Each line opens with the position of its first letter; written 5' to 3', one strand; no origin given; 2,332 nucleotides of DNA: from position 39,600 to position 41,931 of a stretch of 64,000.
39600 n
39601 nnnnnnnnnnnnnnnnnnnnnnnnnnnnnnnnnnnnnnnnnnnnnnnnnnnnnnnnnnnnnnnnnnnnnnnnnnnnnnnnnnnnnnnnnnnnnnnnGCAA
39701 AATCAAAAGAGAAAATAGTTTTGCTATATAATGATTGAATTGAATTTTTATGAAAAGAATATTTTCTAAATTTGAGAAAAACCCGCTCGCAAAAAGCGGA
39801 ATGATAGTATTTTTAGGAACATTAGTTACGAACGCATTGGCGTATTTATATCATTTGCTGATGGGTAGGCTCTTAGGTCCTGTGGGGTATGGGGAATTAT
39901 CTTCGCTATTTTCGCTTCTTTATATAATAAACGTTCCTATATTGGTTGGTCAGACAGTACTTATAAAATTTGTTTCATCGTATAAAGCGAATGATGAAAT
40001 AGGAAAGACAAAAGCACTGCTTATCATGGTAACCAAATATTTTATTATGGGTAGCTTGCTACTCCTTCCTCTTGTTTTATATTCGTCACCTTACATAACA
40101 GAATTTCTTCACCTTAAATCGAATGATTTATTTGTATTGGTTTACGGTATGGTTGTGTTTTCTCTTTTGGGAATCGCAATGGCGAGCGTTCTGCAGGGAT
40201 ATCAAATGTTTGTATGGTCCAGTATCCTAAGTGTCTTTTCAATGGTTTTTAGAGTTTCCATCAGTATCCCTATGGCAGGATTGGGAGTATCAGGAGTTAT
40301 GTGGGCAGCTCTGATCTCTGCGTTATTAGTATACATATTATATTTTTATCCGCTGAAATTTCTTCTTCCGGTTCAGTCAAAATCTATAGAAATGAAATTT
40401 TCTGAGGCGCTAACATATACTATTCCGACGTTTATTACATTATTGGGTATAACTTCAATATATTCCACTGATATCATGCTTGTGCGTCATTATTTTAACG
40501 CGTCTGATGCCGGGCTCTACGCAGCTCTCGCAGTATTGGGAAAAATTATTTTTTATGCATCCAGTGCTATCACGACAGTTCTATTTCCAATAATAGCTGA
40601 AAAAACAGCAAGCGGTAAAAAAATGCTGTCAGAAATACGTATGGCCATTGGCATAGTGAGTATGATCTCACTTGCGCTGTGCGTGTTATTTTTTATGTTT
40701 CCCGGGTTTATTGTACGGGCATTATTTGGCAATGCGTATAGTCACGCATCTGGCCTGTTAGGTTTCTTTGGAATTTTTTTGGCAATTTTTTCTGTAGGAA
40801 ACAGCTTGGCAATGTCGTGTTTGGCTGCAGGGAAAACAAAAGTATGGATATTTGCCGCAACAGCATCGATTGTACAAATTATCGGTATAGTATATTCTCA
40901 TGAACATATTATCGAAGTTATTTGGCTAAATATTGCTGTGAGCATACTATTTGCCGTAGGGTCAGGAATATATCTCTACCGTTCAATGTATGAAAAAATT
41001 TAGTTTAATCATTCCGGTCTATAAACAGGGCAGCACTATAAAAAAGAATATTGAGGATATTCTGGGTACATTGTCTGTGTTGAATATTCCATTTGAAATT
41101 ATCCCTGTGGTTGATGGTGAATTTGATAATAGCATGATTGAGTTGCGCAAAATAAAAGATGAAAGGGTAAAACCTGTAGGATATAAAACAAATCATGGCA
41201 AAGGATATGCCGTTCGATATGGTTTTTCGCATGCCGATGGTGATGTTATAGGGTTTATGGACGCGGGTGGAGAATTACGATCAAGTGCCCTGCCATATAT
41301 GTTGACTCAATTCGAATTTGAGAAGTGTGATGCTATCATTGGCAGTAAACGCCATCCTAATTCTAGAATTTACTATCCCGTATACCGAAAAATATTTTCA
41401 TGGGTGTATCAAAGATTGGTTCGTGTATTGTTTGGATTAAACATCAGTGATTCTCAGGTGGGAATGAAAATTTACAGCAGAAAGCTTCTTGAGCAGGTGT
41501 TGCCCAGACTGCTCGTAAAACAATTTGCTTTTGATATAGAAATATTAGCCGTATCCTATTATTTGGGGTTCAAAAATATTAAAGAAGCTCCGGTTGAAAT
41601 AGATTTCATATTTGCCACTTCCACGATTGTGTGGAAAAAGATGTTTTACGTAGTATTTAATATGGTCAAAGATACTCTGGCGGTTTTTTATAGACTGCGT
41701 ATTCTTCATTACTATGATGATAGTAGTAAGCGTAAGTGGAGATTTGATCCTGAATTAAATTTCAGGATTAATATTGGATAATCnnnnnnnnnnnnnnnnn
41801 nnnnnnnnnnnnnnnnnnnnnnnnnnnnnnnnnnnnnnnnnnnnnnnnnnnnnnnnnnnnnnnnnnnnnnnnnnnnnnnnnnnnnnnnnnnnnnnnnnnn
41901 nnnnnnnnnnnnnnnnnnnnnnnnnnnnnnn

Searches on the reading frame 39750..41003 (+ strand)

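Call 14: search_protein_families(library=pfam, proteins=[window:39750-41003:+], max_evalue=0.01)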
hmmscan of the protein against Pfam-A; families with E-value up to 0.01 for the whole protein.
window:39750-41003:+ (417 aa): 2 families
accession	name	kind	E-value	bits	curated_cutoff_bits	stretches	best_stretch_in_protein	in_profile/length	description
PF13440.11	Polysacc_synt_3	-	1.3e-10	41.5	23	1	38-333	2-291/293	Polysaccharide biosynthesis protein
PF01943.22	Polysacc_synt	-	1.2e-08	35.2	28.2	1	14-284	2-272/274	Polysaccharide biosynthesis protein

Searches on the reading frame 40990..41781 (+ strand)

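Call 68: search_protein_families(library=ncbifam, proteins=[window:40990-41781:+], max_evalue=0.00001)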
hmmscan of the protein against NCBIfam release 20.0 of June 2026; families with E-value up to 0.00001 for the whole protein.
window:40990-41781:+ (263 aa): 5 families
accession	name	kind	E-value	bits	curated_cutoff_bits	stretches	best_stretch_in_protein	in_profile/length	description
NF047588.1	GlcsyltransPgfSStrep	equivalog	7.6e-13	48.3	500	1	3-171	2-168/308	glycosyltransferase PgfS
NF007986.1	PRK10714.1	equivalog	2.2e-12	46.6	529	1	1-190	5-189/316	undecaprenyl-phosphate 4-deoxy-4-formamido-L-arabinose transferase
TIGR03937.1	PgaC_IcaA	equivalog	2.2e-11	43.4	422.3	1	2-121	45-164/407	poly-beta-1,6-N-acetyl-D-glucosamine synthase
NF058614.1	PPMAGASynPpgS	equivalog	1e-08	34.9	370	1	6-206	4-198/226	polyprenyl-phospho-N-acetylgalactosaminyl synthase PpgS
TIGR04182.1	glyco_TIGR04182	equivalog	2.3e-06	27.2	325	1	6-188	4-174/293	S-layer glycoprotein N-glycosyltransferase AglJ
